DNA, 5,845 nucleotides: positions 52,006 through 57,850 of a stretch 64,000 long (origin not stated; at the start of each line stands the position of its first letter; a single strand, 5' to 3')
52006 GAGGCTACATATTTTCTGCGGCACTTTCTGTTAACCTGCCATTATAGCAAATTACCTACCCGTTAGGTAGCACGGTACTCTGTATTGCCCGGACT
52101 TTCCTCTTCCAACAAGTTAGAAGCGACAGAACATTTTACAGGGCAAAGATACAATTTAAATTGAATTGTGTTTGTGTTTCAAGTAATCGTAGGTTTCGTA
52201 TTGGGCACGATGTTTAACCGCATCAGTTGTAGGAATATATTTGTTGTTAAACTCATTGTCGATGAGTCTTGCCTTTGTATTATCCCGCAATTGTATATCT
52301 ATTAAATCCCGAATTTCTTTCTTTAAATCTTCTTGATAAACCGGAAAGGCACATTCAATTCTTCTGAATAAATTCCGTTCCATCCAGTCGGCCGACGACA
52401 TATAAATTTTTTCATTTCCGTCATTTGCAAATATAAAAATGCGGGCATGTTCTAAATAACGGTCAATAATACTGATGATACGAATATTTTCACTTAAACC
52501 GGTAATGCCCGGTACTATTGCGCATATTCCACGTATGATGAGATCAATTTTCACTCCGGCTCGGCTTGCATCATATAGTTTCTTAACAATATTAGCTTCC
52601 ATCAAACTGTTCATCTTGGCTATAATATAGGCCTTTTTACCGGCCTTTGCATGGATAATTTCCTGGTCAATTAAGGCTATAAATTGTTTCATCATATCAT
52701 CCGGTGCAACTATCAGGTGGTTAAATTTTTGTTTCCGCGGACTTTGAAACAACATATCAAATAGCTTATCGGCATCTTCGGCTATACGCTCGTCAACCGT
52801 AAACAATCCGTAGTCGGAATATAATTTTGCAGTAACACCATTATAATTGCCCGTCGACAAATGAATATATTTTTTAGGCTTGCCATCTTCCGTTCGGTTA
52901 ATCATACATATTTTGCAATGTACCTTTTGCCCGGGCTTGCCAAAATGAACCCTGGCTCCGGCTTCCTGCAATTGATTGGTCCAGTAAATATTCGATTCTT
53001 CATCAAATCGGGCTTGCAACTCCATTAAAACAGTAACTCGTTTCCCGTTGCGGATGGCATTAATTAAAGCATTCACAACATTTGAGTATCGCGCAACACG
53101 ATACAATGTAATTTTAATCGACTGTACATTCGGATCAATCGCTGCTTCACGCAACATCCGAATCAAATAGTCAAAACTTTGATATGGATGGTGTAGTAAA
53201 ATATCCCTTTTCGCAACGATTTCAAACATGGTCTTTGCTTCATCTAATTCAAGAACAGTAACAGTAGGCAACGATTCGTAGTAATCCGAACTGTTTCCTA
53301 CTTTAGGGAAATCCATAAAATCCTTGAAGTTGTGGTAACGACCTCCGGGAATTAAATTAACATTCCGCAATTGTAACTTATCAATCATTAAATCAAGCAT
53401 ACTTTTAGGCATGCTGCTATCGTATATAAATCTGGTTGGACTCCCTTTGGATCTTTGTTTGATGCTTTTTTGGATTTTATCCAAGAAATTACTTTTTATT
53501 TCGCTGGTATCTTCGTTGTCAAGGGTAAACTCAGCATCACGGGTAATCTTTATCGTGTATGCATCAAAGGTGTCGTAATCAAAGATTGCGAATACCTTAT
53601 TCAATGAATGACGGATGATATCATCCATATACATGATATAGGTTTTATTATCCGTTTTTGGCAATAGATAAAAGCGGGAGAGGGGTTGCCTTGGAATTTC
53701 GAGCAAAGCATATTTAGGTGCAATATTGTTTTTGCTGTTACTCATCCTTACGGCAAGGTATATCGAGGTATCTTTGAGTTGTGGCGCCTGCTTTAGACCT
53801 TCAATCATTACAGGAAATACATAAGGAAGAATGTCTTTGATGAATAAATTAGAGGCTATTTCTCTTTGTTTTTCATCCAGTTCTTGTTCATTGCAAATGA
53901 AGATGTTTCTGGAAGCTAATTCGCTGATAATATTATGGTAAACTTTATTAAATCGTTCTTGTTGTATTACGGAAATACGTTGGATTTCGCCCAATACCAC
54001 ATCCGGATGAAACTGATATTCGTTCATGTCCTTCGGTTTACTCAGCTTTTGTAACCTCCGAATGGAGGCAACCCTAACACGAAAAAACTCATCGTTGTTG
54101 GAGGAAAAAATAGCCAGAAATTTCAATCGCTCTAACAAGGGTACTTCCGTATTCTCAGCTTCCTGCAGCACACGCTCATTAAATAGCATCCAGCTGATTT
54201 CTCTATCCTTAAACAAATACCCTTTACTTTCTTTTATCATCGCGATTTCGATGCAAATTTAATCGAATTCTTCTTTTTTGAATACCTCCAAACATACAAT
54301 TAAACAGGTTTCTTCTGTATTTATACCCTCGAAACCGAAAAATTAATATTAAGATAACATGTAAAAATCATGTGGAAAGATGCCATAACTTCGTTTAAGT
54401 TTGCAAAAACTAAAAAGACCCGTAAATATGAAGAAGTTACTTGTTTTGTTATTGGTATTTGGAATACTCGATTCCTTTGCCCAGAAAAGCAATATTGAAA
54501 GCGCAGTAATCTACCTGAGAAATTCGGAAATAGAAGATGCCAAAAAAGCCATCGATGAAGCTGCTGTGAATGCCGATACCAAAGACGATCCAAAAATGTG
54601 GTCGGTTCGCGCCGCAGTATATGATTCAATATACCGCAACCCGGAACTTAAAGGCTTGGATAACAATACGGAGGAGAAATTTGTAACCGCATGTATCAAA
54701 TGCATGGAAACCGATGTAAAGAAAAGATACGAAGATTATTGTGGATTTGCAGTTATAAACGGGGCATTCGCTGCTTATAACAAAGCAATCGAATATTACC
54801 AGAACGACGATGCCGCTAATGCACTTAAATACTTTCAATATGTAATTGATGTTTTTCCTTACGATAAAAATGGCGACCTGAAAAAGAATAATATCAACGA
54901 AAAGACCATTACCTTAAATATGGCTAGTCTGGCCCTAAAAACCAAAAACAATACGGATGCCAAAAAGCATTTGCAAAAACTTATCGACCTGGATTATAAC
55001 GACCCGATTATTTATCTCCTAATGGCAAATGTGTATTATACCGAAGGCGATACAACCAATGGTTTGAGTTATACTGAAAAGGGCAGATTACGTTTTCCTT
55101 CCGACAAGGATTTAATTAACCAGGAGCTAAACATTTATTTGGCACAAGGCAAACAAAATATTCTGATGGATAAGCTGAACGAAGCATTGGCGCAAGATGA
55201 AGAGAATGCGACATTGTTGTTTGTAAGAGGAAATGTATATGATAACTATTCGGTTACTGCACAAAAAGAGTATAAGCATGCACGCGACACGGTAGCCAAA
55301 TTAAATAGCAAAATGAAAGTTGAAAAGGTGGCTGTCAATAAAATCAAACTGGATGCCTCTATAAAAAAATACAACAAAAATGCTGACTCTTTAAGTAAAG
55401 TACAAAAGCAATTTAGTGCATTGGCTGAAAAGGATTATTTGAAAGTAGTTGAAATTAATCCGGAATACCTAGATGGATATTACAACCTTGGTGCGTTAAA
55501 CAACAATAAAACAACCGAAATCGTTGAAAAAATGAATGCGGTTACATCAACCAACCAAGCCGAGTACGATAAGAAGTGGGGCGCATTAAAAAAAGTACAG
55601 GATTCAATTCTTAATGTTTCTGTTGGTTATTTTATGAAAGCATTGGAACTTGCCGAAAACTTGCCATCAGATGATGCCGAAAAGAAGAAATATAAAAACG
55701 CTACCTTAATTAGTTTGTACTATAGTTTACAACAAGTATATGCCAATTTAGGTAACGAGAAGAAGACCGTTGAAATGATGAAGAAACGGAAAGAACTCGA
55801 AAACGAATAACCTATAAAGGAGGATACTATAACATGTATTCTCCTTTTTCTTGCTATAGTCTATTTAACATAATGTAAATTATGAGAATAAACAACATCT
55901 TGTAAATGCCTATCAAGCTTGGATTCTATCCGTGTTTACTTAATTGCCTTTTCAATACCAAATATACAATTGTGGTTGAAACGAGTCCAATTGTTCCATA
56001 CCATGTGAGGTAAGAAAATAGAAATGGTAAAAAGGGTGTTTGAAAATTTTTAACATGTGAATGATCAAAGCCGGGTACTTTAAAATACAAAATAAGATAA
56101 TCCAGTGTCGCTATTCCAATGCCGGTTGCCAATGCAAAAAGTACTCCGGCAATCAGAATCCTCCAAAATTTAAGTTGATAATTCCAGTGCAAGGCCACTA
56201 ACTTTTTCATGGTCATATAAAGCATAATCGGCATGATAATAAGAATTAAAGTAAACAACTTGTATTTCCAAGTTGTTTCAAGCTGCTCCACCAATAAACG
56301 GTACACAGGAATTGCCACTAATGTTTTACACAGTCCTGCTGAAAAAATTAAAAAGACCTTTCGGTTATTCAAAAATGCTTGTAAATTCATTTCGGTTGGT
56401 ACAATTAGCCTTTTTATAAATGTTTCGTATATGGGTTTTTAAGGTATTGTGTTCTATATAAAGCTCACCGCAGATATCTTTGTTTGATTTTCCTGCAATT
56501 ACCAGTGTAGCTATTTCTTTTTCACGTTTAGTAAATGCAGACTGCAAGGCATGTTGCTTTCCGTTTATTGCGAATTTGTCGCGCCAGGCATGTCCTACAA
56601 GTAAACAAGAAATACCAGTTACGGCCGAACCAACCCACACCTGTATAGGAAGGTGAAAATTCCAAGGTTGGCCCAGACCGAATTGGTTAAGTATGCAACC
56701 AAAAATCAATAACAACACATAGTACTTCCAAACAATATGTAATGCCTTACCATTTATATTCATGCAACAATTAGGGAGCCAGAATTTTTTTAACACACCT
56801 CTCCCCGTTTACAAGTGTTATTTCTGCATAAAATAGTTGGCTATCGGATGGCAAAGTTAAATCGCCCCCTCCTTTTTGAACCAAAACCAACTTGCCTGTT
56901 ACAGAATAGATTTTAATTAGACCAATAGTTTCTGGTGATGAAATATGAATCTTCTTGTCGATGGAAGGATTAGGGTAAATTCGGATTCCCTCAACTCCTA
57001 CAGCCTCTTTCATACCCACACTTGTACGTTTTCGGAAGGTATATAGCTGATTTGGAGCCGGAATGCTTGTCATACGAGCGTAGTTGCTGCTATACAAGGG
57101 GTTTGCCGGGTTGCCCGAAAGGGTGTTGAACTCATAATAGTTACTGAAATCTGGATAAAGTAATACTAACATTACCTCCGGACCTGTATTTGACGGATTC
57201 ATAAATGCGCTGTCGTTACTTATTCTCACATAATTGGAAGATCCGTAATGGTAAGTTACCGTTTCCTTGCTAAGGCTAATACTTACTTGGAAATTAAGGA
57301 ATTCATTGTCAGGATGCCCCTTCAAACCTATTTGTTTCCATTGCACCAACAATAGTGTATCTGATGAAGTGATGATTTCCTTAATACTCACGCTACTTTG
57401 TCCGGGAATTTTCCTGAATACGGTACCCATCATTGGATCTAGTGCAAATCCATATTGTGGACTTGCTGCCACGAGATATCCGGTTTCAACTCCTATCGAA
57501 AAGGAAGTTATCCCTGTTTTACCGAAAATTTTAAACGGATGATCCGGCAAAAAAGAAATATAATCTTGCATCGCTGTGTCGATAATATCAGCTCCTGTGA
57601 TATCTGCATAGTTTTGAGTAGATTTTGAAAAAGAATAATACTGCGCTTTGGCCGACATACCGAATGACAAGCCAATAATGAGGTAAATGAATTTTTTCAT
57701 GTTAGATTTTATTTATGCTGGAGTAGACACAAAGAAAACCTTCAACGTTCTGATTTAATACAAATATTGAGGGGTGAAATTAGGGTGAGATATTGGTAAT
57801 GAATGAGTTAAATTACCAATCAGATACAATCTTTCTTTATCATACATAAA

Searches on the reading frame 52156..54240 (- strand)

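Call 10: search_protein_families(library=pfam, proteins=[window:52156-54240:-])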
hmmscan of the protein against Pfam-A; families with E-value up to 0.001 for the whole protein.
window:52156-54240:- (694 aa): 5 families
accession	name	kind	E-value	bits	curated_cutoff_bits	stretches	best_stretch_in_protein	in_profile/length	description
PF13090.12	PP_kinase_C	-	9e-72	240.5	25.8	1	509-680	1-172/172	Polyphosphate kinase C-terminal domain 2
PF17941.7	PP_kinase_C_1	-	5.7e-70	234.7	25.7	1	338-499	2-163/167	Polyphosphate kinase C-terminal domain 1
PF02503.22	PP_kinase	-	3.3e-44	151.2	31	1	124-311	1-183/183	Polyphosphate kinase middle domain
PF13089.11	PP_kinase_N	-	7.1e-30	103.9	23.8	1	10-115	1-106/107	Polyphosphate kinase N-terminal domain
PF13091.12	PLDc_2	-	1.8e-12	47.6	27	1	366-496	8-130/132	PLD-like domain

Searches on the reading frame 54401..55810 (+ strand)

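Call 64: search_protein_families(library=pfam, proteins=[window:54401-55810:+])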
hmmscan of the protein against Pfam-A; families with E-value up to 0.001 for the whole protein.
window:54401-55810:+ (469 aa): 6 families
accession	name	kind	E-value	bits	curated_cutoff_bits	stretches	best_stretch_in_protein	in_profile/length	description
PF13414.12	TPR_11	-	7.1e-08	32.5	26.8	0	184-216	10-42/42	TPR repeat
PF13432.12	TPR_16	-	3.5e-07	31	32.7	0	172-219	1-48/65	Tetratricopeptide repeat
PF13428.12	TPR_14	-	2e-06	28.4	23.5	0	172-210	5-43/44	Tetratricopeptide repeat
PF07719.23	TPR_2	-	1.7e-05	25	27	0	122-153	1-32/34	Tetratricopeptide repeat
PF13431.12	TPR_17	-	5.5e-05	23.6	24.4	0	346-368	2-24/34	Tetratricopeptide repeat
PF14559.12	TPR_19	-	0.00031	21.4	25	0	134-210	3-67/68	Tetratricopeptide repeat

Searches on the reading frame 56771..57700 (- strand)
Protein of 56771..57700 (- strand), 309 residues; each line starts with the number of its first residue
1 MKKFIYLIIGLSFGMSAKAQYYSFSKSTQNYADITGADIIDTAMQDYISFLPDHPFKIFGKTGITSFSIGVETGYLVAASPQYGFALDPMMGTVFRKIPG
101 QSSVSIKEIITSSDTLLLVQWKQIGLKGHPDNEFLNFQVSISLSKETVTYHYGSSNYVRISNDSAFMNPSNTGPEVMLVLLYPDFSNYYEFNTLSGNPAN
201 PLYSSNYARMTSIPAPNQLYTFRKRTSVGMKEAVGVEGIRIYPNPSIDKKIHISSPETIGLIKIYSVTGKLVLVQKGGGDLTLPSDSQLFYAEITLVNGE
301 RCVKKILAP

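Call 64: search_protein_families(library=pfam, proteins=[window:56771-57700:-])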
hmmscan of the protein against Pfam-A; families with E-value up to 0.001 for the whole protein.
window:56771-57700:- (309 aa): 1 family
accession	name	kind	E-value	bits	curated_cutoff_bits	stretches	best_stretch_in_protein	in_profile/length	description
PF18962.6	Por_Secre_tail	-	0.00042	21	27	0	241-273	1-35/75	Secretion system C-terminal sorting domain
